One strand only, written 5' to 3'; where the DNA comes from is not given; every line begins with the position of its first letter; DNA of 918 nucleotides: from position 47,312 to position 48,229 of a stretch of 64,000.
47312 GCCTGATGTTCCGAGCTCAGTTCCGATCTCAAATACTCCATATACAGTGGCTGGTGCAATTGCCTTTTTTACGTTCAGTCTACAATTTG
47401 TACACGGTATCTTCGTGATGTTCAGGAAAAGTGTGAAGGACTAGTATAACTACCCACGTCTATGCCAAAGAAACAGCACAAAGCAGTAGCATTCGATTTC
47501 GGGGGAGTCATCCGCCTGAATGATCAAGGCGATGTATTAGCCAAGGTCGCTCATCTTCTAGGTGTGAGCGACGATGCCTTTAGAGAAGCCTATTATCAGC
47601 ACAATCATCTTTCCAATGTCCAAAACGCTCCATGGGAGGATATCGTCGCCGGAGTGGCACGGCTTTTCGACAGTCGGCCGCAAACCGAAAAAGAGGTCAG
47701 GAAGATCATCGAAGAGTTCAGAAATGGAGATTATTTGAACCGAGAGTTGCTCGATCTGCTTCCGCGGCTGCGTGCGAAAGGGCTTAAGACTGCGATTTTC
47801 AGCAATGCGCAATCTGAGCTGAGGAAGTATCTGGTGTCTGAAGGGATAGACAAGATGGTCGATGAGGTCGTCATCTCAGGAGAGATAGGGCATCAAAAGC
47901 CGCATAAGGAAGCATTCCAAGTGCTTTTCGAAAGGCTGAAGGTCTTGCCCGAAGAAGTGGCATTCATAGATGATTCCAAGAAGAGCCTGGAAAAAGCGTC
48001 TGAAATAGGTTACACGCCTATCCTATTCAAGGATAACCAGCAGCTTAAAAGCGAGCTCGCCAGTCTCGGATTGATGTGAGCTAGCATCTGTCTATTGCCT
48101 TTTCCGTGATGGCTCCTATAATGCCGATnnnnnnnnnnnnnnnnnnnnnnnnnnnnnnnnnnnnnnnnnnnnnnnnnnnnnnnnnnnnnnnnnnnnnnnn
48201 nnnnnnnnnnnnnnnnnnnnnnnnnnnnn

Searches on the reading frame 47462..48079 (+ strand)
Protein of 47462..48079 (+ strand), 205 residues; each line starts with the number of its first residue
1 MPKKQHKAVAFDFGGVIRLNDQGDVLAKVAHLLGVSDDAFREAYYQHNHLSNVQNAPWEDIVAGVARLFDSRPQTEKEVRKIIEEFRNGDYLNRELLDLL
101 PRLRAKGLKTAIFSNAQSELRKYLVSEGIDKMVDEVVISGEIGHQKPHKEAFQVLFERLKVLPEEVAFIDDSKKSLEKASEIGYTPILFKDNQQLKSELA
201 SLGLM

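Call 38: search_protein_families(library=pfam, proteins=[window:47462-48079:+], max_evalue=0.001)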
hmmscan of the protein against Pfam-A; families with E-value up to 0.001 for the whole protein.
window:47462-48079:+ (205 aa): 2 families
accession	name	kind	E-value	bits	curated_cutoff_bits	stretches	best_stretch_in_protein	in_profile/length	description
PF00702.32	Hydrolase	-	1.3e-15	58.7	26.4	1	7-172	2-180/191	haloacid dehalogenase-like hydrolase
PF13419.12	HAD_2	-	1.1e-13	52.1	23.8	1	41-185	25-174/178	Haloacid dehalogenase-like hydrolase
